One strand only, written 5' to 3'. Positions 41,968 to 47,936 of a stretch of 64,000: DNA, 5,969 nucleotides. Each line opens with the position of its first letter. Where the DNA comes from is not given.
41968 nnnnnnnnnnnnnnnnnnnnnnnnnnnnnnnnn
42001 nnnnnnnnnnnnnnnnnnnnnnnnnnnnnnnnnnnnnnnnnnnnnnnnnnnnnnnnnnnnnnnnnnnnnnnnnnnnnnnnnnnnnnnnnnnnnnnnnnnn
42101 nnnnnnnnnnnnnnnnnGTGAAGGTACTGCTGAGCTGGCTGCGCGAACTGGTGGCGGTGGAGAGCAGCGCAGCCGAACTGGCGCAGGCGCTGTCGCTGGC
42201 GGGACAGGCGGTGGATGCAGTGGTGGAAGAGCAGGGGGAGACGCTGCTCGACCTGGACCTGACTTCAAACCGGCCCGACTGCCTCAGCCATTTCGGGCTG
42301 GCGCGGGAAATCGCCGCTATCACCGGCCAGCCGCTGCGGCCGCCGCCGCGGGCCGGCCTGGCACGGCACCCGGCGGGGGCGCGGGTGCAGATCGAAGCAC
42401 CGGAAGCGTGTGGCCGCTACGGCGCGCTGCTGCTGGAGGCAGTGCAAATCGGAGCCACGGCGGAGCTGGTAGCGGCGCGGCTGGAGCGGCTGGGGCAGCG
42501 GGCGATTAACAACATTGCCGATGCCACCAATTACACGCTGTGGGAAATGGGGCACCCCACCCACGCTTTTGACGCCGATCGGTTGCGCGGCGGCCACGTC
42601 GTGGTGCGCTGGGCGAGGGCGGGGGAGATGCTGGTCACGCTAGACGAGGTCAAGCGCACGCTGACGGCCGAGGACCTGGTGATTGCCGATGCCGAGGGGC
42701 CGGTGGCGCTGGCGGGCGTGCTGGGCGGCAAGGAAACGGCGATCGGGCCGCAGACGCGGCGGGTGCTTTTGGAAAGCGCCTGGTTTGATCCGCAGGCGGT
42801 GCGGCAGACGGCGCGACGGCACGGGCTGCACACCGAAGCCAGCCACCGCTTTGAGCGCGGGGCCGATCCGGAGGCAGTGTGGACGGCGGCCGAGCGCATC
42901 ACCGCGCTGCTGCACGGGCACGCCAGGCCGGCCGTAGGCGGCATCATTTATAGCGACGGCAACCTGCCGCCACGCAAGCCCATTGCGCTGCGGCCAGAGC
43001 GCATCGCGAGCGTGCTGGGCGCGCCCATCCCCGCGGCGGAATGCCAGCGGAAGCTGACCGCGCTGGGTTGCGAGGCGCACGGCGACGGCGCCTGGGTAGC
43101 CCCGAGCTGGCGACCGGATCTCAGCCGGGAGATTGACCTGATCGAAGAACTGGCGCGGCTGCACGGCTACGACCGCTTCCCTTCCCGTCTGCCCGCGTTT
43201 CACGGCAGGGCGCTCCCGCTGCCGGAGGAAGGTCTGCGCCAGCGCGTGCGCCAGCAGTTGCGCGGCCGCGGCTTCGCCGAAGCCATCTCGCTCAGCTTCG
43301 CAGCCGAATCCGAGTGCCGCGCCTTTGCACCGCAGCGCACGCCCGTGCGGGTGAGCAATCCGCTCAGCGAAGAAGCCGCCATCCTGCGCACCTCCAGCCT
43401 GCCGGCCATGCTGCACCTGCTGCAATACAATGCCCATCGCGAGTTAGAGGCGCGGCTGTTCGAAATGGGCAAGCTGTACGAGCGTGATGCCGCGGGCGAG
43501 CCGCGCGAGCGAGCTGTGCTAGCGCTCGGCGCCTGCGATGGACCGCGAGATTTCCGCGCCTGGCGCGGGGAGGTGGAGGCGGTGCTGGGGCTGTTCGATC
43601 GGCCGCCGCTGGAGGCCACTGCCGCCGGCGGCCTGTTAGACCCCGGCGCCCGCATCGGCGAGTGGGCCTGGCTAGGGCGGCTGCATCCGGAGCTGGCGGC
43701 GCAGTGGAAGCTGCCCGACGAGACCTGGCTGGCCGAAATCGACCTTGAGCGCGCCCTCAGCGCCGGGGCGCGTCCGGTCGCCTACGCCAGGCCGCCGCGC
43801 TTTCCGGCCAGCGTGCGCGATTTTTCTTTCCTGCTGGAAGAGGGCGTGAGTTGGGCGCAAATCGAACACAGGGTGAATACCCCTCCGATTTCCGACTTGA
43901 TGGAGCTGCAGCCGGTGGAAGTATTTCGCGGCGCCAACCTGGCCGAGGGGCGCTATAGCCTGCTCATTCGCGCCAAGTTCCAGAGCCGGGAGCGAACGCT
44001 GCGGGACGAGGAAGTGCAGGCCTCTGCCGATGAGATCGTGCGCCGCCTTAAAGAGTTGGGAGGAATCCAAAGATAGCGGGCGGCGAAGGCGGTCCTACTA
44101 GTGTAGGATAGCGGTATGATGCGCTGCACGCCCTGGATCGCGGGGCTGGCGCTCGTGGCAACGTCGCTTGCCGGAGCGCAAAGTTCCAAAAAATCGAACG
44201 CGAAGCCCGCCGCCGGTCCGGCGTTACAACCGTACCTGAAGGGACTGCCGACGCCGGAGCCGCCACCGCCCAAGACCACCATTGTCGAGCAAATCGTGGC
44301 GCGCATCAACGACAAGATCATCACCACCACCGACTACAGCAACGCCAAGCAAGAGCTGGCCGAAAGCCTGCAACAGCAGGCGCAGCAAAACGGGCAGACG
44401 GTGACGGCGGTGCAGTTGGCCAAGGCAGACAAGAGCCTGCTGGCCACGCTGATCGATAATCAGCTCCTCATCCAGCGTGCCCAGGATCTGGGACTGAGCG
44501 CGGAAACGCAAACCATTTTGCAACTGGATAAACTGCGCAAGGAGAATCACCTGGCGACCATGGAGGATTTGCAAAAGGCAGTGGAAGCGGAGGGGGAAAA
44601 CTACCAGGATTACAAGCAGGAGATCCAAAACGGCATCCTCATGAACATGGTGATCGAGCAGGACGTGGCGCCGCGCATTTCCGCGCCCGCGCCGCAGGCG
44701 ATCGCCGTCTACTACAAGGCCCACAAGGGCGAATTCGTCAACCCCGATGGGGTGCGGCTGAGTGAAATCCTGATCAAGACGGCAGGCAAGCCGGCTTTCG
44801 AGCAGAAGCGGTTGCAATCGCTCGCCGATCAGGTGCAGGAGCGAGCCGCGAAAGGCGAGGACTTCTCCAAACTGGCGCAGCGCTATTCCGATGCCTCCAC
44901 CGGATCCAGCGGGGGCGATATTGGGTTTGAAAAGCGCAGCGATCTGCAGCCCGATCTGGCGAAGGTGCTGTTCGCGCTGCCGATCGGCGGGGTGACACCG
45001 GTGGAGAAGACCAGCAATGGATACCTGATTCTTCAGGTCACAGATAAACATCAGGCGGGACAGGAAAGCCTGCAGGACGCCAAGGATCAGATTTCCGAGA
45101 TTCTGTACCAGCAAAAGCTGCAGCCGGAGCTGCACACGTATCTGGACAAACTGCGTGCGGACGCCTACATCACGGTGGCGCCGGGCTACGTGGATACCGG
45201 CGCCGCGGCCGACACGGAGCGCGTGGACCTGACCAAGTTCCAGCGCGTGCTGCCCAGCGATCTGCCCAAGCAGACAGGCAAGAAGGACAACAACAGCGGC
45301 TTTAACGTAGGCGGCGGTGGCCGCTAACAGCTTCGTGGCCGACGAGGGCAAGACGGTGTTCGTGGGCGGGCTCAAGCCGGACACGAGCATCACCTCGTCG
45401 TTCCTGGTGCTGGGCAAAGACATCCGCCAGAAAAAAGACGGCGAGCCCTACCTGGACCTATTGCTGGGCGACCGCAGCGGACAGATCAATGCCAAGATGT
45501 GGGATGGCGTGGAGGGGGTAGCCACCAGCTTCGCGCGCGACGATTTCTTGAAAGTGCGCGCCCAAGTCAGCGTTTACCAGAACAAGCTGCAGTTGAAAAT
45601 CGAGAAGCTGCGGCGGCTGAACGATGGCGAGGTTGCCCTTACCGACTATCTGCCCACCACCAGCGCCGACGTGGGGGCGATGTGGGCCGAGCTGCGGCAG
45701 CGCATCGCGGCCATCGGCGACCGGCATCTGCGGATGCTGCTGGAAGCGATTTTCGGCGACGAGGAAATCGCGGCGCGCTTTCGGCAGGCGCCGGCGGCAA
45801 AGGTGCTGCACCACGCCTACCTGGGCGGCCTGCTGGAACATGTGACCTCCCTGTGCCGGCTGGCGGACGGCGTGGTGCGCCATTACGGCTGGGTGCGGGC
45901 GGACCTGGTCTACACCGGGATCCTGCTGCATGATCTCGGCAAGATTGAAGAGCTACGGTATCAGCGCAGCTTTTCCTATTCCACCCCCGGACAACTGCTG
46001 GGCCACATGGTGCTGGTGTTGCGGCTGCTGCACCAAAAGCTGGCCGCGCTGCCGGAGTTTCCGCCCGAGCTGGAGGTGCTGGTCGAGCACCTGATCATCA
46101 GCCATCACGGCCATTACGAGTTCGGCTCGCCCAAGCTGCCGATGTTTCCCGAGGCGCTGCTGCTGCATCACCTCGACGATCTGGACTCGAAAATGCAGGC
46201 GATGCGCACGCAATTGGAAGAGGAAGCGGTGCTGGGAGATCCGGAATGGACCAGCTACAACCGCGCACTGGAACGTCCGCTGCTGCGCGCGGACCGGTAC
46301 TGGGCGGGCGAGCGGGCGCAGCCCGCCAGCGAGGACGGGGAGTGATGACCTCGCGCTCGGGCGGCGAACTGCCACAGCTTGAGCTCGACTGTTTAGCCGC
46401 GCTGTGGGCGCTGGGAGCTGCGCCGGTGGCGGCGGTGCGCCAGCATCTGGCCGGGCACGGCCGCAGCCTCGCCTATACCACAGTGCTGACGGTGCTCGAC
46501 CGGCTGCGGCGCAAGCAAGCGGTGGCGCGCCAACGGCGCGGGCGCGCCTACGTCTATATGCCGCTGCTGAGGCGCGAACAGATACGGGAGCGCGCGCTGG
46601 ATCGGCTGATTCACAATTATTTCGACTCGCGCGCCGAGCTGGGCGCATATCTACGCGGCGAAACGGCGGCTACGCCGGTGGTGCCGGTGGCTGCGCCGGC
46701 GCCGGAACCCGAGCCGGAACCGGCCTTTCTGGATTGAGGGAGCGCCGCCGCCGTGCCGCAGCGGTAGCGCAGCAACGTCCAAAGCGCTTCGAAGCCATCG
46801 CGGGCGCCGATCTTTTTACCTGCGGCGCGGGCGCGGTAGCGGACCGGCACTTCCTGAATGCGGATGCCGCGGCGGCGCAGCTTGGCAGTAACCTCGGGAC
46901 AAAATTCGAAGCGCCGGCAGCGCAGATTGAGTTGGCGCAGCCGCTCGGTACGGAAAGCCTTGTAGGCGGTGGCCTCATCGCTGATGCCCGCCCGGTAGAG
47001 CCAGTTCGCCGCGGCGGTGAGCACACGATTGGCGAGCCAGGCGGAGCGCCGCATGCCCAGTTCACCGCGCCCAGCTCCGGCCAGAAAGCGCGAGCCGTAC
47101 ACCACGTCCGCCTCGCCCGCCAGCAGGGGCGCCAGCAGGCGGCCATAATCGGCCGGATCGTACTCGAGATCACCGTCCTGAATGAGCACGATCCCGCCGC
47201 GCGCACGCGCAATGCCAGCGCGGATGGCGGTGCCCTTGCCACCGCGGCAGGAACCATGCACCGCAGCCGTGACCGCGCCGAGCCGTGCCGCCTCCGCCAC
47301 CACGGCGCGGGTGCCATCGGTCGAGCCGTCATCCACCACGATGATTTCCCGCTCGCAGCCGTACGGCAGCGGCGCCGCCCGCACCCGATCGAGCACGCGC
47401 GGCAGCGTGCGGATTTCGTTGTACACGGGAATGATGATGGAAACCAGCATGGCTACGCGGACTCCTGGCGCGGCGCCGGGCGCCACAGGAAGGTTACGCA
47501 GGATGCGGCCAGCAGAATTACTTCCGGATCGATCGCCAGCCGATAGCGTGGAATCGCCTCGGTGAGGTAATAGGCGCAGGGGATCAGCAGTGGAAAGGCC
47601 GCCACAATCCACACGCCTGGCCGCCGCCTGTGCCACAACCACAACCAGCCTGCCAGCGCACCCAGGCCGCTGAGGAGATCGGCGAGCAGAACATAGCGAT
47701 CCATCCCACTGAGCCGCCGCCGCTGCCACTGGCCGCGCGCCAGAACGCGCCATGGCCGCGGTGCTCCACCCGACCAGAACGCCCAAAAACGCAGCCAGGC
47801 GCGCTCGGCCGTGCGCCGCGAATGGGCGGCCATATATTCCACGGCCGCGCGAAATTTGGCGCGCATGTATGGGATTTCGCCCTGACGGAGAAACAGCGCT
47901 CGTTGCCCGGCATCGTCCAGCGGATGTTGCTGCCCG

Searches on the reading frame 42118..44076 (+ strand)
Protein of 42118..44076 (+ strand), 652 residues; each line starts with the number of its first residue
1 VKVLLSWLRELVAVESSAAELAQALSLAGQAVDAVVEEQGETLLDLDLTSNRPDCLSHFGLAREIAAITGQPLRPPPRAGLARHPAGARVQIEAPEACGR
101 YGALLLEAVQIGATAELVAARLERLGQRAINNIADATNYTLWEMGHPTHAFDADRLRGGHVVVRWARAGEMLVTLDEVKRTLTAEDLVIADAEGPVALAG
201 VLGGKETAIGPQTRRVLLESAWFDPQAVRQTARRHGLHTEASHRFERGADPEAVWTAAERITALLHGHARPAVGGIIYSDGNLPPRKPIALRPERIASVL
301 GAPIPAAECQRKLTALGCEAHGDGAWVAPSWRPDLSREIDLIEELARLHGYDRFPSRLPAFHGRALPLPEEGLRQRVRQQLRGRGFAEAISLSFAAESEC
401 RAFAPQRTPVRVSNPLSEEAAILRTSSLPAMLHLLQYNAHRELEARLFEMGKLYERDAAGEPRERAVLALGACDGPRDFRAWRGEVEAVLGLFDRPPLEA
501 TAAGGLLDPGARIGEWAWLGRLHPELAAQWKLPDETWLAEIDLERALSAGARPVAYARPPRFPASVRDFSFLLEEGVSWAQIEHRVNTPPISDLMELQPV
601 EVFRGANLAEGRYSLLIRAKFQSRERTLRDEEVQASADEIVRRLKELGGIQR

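Call 21: search_protein_families(library=pfam, proteins=[window:42118-44076:+], max_evalue=0.00001)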
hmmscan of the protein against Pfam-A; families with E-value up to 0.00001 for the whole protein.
window:42118-44076:+ (652 aa): 4 families
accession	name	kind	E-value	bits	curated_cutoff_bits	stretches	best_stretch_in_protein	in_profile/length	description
PF03483.22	B3_4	-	2.1e-58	197.2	29.3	1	97-267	1-171/174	B3/4 domain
PF17759.6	tRNA_synthFbeta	-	1.6e-33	116.4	22.4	1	355-543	2-214/214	Phenylalanyl tRNA synthetase beta chain CLM domain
PF03484.21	B5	-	8.2e-20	71.2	28.6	1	289-351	1-67/67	tRNA synthetase B5 domain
PF03147.19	FDX-ACB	-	1.3e-18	67.7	31.1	1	560-648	1-90/94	Ferredoxin-fold anticodon binding domain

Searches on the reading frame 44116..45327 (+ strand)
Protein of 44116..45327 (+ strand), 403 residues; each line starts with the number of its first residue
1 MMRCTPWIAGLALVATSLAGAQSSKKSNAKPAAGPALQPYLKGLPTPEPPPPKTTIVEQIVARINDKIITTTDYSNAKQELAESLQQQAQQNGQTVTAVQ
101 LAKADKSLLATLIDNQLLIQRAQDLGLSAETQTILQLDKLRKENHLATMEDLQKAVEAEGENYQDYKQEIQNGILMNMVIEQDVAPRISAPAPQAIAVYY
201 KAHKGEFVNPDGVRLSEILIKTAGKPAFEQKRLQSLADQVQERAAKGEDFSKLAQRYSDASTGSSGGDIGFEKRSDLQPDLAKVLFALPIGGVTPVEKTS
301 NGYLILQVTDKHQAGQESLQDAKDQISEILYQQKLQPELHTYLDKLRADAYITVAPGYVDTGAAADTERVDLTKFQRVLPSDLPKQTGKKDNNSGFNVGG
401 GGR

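Call 21: search_protein_families(library=pfam, proteins=[window:44116-45327:+], max_evalue=0.00001)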
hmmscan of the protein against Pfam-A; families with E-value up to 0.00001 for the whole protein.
window:44116-45327:+ (403 aa): 6 families
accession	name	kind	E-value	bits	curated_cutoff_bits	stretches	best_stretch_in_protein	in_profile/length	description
PF13616.12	Rotamase_3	-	1.8e-18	67.6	22.5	1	209-311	12-115/116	PPIC-type PPIASE domain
PF13145.12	Rotamase_2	-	1.6e-17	64.8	27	1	193-324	3-121/121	PPIC-type PPIASE domain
PF00639.27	Rotamase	-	2.3e-17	64.2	21.7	1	218-310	2-97/97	PPIC-type PPIASE domain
PF09312.16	SurA_N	-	7.4e-10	39.5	30.8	1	57-177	1-115/118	SurA N-terminal domain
PF13624.11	SurA_N_3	-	3.5e-09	37.1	27.2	1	61-178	41-160/162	SurA-like N-terminal domain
PF13623.11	SurA_N_2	-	1.1e-07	32.3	28.5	1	58-136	40-117/145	SurA-like N-terminal domain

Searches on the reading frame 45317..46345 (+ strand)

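Call 21: search_protein_families(library=pfam, proteins=[window:45317-46345:+], max_evalue=0.00001)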
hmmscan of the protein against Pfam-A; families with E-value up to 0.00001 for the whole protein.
window:45317-46345:+ (342 aa): 2 families
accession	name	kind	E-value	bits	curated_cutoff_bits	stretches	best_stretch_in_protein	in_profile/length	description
PF01336.31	tRNA_anti-codon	-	1e-07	32.2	27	1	36-99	7-73/75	OB-fold nucleic acid binding domain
PF01966.28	HD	-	7.3e-07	29.9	22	1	174-290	3-114/116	HD domain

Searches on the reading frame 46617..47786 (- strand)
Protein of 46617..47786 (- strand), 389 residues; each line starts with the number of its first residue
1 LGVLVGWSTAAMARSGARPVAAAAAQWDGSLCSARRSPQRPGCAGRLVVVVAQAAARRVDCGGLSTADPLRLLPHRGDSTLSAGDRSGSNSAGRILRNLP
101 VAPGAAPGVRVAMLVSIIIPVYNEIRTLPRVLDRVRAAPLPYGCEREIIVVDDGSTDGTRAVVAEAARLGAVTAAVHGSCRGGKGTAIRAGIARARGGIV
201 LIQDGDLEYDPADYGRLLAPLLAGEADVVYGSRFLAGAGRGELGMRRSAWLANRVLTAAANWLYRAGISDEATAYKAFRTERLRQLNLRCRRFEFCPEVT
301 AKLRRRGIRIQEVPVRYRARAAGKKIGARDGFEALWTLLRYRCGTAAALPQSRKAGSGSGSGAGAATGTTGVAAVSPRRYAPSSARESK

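Call 64: search_protein_families(library=pfam, proteins=[window:46617-47786:-], max_evalue=0.00001)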
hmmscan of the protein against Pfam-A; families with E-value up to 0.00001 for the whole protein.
window:46617-47786:- (389 aa): 2 families
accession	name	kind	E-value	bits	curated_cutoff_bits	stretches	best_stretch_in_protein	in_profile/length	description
PF00535.33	Glycos_transf_2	-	2.7e-29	102.7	23.3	1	116-280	1-161/168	Glycosyl transferase family 2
PF13641.12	Glyco_tranf_2_3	-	2.9e-06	27.9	27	1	115-207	3-97/230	Glycosyltransferase like family 2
